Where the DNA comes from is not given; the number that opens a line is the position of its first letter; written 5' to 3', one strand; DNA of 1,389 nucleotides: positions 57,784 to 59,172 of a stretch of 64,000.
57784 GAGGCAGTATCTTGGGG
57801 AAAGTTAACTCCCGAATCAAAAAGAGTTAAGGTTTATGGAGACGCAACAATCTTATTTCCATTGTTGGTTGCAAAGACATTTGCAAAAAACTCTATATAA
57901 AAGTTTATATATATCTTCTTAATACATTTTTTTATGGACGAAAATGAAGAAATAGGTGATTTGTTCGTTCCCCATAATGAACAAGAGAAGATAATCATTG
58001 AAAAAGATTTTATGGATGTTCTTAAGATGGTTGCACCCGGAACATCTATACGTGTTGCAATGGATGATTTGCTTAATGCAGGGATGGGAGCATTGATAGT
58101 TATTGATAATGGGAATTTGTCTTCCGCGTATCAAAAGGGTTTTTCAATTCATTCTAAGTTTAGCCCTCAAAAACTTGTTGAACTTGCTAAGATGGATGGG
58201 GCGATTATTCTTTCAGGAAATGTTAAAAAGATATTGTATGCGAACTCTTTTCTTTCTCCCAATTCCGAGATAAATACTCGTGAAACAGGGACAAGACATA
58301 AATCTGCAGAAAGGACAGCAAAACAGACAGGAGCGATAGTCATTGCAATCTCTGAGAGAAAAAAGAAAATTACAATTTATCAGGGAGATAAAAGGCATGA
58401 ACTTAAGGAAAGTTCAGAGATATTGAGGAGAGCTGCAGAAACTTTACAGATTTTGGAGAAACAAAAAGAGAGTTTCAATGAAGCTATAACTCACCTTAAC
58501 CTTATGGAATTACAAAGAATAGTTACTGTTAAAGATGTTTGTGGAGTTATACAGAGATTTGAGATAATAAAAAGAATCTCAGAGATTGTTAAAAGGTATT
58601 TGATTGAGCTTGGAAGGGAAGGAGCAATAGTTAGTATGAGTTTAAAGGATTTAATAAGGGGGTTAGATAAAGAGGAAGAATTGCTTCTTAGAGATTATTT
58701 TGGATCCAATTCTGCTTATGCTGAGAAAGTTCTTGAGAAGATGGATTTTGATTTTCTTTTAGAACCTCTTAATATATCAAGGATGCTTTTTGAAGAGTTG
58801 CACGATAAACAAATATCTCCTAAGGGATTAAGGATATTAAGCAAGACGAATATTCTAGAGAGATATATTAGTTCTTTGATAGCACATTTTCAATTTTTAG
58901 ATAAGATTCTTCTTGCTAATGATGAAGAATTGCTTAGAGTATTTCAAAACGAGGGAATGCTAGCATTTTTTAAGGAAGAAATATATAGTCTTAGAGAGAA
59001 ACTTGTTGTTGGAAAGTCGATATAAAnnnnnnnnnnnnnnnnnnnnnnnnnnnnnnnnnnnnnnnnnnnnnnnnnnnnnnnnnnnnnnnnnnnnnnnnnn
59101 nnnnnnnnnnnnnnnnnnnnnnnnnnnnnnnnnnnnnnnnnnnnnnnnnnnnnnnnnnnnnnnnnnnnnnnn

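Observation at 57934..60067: DisA-type diadenylate cyclase and DHH/DHHA1 phosphoesterase as an overlapping gene pair: a candidate c-di-AMP synthesis and turnover module in an archaeon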

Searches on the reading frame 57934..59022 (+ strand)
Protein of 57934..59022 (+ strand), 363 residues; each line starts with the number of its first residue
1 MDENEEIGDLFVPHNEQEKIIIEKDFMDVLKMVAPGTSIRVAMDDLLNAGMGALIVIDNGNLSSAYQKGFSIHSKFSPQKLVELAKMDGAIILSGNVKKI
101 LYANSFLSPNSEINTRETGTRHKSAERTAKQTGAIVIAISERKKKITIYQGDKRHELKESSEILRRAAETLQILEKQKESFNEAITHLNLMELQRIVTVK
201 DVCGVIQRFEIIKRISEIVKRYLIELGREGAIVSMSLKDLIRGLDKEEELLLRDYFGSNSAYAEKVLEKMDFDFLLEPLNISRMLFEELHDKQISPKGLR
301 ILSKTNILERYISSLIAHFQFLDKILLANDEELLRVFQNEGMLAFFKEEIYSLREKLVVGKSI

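Call 3: search_protein_families(library=pfam, proteins=[window:57934-59022:+], max_evalue=0.01)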
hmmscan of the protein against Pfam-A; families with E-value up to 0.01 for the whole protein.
window:57934-59022:+ (363 aa): 2 families
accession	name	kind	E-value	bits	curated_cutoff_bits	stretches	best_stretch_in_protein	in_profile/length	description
PF10635.14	DisA-linker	-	5.5e-31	107.7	25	1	157-284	1-132/142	DisA bacterial checkpoint controller linker region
PF02457.21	DAC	-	4.7e-26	91.2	27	1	42-153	3-118/119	DisA bacterial checkpoint controller nucleotide-binding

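Call 4: search_protein_families(library=ncbifam, proteins=[window:57934-59022:+], max_evalue=0.01)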
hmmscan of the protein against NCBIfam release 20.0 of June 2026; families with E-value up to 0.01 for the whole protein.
window:57934-59022:+ (363 aa): 5 families
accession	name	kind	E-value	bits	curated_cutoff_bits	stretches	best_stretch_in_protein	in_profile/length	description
NF010009.0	PRK13482.1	equivalog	9.2e-97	324.4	201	1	23-336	6-329/357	DNA integrity scanning diadenylate cyclase DisA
TIGR00159.1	TIGR00159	equivalog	6e-13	48.7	188.8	1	41-165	116-244/254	diadenylate cyclase CdaA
NF038327.1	c-di-AMP_CdaM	exception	4.7e-11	42.6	225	1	46-164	60-185/196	diadenylate cyclase CdaM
NF038328.1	c-di-AMP_CdaS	exception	3.4e-08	33.3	225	1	38-147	66-180/191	sporulation-specific diadenylate cyclase CdaS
NF041371.1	Diadnylcyc_Halo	equivalog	4.4e-06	26.2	430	1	81-151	187-258/270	diadenylate cyclase DacZ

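Call 5: search_solved_structures(query=window:57934-59022:+, max_evalue=0.01, show_alignments=2)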
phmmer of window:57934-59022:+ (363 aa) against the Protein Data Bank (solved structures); distinct sequences matched with E-value up to 0.01: 18.
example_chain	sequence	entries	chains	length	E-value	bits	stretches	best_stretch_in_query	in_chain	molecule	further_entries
3c1y_A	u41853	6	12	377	6.9e-57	196.4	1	19-353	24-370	DNA integrity scanning protein disA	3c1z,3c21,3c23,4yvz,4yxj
4yxm_A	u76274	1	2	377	3.5e-56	194.1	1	19-353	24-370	DNA integrity scanning protein DisA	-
7y0d_A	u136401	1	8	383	9.4e-48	166.4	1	27-342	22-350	DNA integrity scanning protein DisA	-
9y4s_A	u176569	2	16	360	2.9e-46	161.5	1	29-333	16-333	DNA integrity scanning protein DisA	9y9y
6hvl_A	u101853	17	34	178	7.6e-06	28.7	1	48-156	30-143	Diadenylate cyclase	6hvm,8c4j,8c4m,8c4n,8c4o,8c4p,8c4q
4rv7_A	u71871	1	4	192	8.5e-06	28.6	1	48-156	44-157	Diadenylate cyclase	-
7l8n_A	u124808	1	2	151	1.8e-05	27.5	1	51-166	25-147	Diadenylate cyclase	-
6hvn_A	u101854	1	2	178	1.8e-05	27.5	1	48-156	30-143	Diadenylate cyclase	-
9g0g_A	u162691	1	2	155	3.8e-05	26.4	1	41-161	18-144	Cyclic di-AMP synthase CdaA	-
8ogk_A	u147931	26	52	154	3.9e-05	26.4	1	41-161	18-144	Cyclic di-AMP synthase CdaA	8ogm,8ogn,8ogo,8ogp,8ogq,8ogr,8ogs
7ojs_H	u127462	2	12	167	4.2e-05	26.3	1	42-161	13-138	Cyclic di-AMP synthase CdaA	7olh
6huw_A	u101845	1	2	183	5.4e-05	25.9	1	41-161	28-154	Diadenylate cyclase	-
8ofj_B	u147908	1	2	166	9.5e-05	25.1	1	49-149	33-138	Diadenylate cyclase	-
6gyw_A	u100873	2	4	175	0.00085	22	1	39-158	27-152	Diadenylate cyclase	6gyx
6gyy_A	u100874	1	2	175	0.0018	20.9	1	39-158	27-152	Diadenylate cyclase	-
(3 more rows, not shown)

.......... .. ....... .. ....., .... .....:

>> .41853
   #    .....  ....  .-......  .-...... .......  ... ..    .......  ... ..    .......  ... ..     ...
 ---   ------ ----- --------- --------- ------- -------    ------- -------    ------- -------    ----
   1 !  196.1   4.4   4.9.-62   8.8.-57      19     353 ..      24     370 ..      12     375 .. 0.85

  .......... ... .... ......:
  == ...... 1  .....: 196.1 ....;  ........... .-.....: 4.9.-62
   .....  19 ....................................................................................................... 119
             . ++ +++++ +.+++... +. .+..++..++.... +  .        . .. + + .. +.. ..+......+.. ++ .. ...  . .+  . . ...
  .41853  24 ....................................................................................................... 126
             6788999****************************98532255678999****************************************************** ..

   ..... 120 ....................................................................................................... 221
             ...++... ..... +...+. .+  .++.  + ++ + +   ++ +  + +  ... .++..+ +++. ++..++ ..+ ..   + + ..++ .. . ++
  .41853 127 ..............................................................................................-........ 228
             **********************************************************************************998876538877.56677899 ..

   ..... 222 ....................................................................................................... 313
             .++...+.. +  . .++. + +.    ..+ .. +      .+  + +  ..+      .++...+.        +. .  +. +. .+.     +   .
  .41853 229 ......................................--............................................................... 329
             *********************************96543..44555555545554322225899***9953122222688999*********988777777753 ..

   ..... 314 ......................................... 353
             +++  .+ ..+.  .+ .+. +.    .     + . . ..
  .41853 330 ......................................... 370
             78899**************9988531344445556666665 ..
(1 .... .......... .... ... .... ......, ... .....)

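Call 8: find_homologous_proteins(query=window:57934-59022:+, max_evalue=0.001)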
Query window:57934-59022:+ (363 aa): 3353 proteins with E <= 0.001 among 8000 candidates; the best 120 are listed.
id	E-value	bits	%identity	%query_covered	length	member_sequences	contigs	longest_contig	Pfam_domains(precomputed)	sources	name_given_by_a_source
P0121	7.5e-221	750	98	100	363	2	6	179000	PF10635.15,PF02457.22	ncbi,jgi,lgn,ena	-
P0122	3.8e-211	718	92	100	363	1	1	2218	PF10635.15,PF02457.22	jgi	jgi:diadenylate cyclase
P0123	6.9e-211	717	92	100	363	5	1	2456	PF10635.15,PF02457.22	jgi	-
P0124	8.1e-211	717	93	100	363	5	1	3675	PF10635.15,PF02457.22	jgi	jgi:diadenylate cyclase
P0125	1.3e-210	716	92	100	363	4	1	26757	PF10635.15,PF02457.22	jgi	jgi:diadenylate cyclase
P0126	2.1e-209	712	92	100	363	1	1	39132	PF10635.15,PF02457.22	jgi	jgi:diadenylate cyclase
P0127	8.2e-209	711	92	100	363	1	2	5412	PF10635.15,PF02457.22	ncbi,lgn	-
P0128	1.1e-208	710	92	100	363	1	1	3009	PF10635.15,PF02457.22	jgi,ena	-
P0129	2.0e-208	709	92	100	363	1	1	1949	PF10635.15,PF02457.22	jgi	-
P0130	3.8e-207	705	90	100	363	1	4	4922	PF10635.15,PF02457.22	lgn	-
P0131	5.7e-207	704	91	100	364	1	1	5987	PF10635.15,PF02457.22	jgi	jgi:diadenylate cyclase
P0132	8.6e-207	704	90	100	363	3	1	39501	PF10635.15,PF02457.22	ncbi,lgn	-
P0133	2.0e-206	703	91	100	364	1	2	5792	PF10635.15,PF02457.22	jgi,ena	-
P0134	7.8e-206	701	90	100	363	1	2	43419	PF10635.15,PF02457.22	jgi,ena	jgi:diadenylate cyclase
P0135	1.3e-205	700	89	100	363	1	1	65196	PF10635.15,PF02457.22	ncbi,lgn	-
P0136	1.3e-200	684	89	99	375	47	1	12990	PF10635.15,PF02457.22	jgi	jgi:diadenylate cyclase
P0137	1.8e-197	673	86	100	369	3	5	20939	PF10635.15,PF02457.22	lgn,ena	-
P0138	4.0e-196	669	86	100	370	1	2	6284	PF10635.15,PF02457.22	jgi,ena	jgi:diadenylate cyclase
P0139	1.5e-195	667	86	100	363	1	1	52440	PF10635.15,PF02457.22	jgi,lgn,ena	-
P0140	9.0e-195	664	86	100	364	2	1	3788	PF10635.15,PF02457.22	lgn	-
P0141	1.2e-194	664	86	100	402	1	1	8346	PF10635.15,PF02457.22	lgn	-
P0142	2.2e-193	660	85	100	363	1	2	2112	PF10635.15,PF02457.22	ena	-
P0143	6.7e-190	648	84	100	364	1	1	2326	PF10635.15,PF02457.22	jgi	jgi:diadenylate cyclase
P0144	1.0e-189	648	84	100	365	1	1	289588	PF10635.15,PF02457.22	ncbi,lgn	-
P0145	1.4e-187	641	82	100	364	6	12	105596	PF10635.15,PF02457.22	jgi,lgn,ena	-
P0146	2.3e-187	640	82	100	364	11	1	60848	PF10635.15,PF02457.22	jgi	jgi:diadenylate cyclase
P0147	1.6e-186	637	82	100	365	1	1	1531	PF10635.15,PF02457.22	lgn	-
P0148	7.3e-184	629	80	100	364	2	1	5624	PF10635.15,PF02457.22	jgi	jgi:diadenylate cyclase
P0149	4.0e-183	626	80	100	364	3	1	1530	PF10635.15,PF02457.22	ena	-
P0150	1.4e-182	624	79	100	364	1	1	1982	PF10635.15,PF02457.22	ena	-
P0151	3.4e-176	603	77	100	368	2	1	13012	PF10635.15,PF02457.22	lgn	-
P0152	4.7e-172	590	74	100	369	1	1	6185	PF10635.15,PF02457.22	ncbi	-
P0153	3.6e-170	584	75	99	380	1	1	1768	PF10635.15,PF02457.22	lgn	-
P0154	7.0e-169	579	72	100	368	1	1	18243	PF10635.15,PF02457.22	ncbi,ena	-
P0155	5.4e-167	573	74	100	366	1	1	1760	PF10635.15,PF02457.22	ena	-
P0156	8.6e-166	569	73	100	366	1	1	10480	PF10635.15,PF02457.22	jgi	jgi:diadenylate cyclase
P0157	5.4e-165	567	74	98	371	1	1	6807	PF10635.15,PF02457.22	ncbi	-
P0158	2.5e-164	564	70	100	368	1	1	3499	PF10635.15,PF02457.22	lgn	-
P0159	8.7e-164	563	72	100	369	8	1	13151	PF10635.15,PF02457.22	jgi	jgi:diadenylate cyclase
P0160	1.0e-163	562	73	100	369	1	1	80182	PF10635.15,PF02457.22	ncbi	-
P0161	2.9e-163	561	73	98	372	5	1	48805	PF10635.15,PF02457.22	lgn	-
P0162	6.9e-162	556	70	100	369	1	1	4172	PF10635.15,PF02457.22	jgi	-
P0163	1.5e-161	555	70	100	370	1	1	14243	PF10635.15,PF02457.22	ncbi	-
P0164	3.4e-160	551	74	91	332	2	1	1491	PF10635.15,PF02457.22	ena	-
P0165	4.2e-160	550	73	100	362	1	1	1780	PF10635.15,PF02457.22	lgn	-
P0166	1.2e-155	536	70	100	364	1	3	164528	PF10635.15,PF02457.22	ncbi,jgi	jgi:diadenylate cyclase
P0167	3.2e-155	534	72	98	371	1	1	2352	PF10635.15,PF02457.22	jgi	jgi:diadenylate cyclase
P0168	8.8e-151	520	68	98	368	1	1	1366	PF10635.15,PF02457.22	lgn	-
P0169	7.4e-149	514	66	100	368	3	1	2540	PF10635.15,PF02457.22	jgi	jgi:diadenylate cyclase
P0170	2.8e-147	508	76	86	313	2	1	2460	PF10635.15,PF02457.22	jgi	jgi:diadenylate cyclase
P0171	3.5e-147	508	66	100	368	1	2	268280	PF10635.15,PF02457.22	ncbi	-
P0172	3.8e-147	508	66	100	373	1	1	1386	PF10635.15,PF02457.22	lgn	-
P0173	1.5e-146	506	66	99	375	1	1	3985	PF10635.15,PF02457.22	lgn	-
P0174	2.3e-146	505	67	98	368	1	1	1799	PF10635.15,PF02457.22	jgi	jgi:diadenylate cyclase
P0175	4.0e-146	505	64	99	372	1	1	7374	PF10635.15,PF02457.22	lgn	-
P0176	4.1e-146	504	66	100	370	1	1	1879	PF10635.15,PF02457.22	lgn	-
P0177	3.0e-145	502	65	99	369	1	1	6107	PF10635.15,PF02457.22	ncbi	-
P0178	5.9e-144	497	68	94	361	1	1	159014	PF10635.15,PF02457.22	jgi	-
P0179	6.4e-144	497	68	93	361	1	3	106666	PF10635.15,PF02457.22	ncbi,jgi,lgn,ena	-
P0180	1.1e-142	493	64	99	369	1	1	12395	PF10635.15,PF02457.22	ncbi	-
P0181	2.5e-142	492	68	94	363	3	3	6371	PF10635.15,PF02457.22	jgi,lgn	-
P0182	3.1e-142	492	67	94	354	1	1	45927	PF10635.15,PF02457.22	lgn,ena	-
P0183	3.9e-142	491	64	99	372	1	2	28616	PF10635.15,PF02457.22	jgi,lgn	jgi:diadenylate cyclase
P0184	5.1e-142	491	66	93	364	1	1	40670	PF10635.15,PF02457.22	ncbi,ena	-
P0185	8.5e-142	490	68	94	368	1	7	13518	PF10635.15,PF02457.22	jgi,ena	-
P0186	9.5e-142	490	68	94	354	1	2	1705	PF10635.15,PF02457.22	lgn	-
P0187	1.1e-141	490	66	99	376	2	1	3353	PF10635.15,PF02457.22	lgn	-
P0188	3.5e-141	488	66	98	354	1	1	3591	PF10635.15,PF02457.22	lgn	-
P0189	4.2e-141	488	64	98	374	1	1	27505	PF10635.15,PF02457.22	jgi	-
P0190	4.8e-141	488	65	99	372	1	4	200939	PF10635.15,PF02457.22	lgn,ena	-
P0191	6.8e-141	487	66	94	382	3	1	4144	PF10635.15,PF02457.22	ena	-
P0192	7.7e-141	487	64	100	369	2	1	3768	PF10635.15,PF02457.22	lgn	-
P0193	9.0e-141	487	64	100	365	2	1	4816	PF10635.15,PF02457.22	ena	-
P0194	9.4e-141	487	67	93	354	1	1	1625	PF10635.15,PF02457.22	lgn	-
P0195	1.4e-140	486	67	94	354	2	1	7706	PF10635.15,PF02457.22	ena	-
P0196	3.1e-140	485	63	99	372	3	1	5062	PF10635.15,PF02457.22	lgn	-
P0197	8.3e-140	484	66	100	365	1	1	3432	PF10635.15,PF02457.22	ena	-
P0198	8.6e-140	484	67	93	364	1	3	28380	PF10635.15,PF02457.22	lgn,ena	-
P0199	9.4e-140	484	66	93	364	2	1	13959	PF10635.15,PF02457.22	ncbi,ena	-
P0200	1.1e-139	483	63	100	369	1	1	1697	PF10635.15,PF02457.22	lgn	-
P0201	1.1e-139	483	67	94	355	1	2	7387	PF10635.15,PF02457.22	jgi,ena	-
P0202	1.4e-139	483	66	93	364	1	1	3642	PF10635.15,PF02457.22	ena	-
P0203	1.6e-139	483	66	93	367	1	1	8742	PF10635.15,PF02457.22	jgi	-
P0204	3.5e-139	482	64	100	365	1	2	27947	PF10635.15,PF02457.22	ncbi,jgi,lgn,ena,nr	ncbi:DNA integrity scanning protein DisA [Candidatus Pacearchaeota archaeon ex4484_71]|nr:MAG: DNA i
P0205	5.6e-139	481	67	94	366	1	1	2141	PF10635.15,PF02457.22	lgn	-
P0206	7.6e-139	481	63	100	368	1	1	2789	PF10635.15,PF02457.22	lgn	-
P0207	7.8e-139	481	65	96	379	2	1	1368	PF10635.15,PF02457.22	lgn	-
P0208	8.1e-139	481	91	67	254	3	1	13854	PF10635.15,PF02457.22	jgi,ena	-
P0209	9.0e-139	480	65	97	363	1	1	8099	PF10635.15,PF02457.22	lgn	-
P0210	1.0e-138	480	65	99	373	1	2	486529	PF10635.15,PF02457.22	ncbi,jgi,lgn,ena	ncbi:MAG: DNA integrity scanning diadenylate cyclase DisA [Candidatus Pacearchaeota archaeon]|jgi:di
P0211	1.9e-138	479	62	97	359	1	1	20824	PF10635.15,PF02457.22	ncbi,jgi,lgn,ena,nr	ncbi:MAG: DNA integrity scanning diadenylate cyclase DisA [Nanoarchaeota archaeon]|nr:DNA integrity 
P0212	2.0e-138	479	65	93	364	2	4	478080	PF10635.15,PF02457.22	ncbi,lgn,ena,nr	ncbi:DNA integrity scanning diadenylate cyclase DisA [Candidatus Pacearchaeota archaeon]|nr:DNA inte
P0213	2.5e-138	479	62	99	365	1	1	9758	PF10635.15,PF02457.22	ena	-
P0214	2.7e-138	479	62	100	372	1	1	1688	PF10635.15,PF02457.22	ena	-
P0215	2.9e-138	479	65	94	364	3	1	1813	PF10635.15,PF02457.22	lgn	-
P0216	3.0e-138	479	65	96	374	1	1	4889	PF10635.15,PF02457.22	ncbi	-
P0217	3.7e-138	478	65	94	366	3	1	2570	PF10635.15,PF02457.22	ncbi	-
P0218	4.6e-138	478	65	93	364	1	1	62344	PF10635.15,PF02457.22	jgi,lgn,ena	-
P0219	5.3e-138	478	66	93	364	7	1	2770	PF10635.15,PF02457.22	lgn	-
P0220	8.9e-138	477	63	99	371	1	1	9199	PF10635.15,PF02457.22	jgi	-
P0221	1.0e-137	477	65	93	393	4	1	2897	PF10635.15,PF02457.22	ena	-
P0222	1.1e-137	477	65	94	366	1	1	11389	PF10635.15,PF02457.22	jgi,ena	-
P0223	1.8e-137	476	63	97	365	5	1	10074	PF10635.15,PF02457.22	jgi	-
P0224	2.7e-137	476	62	99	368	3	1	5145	PF10635.15,PF02457.22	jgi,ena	-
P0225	4.5e-137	475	62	99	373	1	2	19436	PF10635.15,PF02457.22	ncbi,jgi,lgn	-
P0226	4.6e-137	475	62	99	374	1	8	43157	PF10635.15,PF02457.22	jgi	-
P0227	6.7e-137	474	61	100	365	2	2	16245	PF10635.15,PF02457.22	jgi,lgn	-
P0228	2.1e-136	473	65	93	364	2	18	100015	PF10635.15,PF02457.22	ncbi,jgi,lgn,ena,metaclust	metaclust:\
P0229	2.5e-136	472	62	98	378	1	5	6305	PF10635.15,PF02457.22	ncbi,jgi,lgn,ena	-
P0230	7.8e-136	471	64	98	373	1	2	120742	PF10635.15,PF02457.22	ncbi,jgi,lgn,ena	jgi:diadenylate cyclase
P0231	1.0e-135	470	67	94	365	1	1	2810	PF10635.15,PF02457.22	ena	-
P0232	1.2e-135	470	63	100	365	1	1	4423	PF10635.15,PF02457.22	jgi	-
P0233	1.2e-135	470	65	94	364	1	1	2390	PF10635.15,PF02457.22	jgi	-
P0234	1.3e-135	470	65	94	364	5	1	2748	PF10635.15,PF02457.22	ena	-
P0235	1.4e-135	470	62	99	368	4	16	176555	PF10635.15,PF02457.22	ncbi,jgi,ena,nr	ncbi:DNA integrity scanning diadenylate cyclase DisA [Candidatus Pacearchaeota archaeon]|nr:hypothet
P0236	4.0e-135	468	65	93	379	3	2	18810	PF10635.15,PF02457.22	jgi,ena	-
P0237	4.7e-135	468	62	100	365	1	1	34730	PF10635.15,PF02457.22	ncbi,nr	ncbi:MAG: DNA integrity scanning diadenylate cyclase DisA [archaeon]|nr:DNA integrity scanning diade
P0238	8.4e-135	467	64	94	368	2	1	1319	PF10635.15,PF02457.22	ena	-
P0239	1.6e-134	466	61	100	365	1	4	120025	PF10635.15,PF02457.22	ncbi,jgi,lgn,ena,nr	ncbi:DNA integrity scanning protein DisA [Candidatus Pacearchaeota archaeon CG10_big_fil_rev_8_21_14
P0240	2.2e-134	466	62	94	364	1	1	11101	PF10635.15,PF02457.22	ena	-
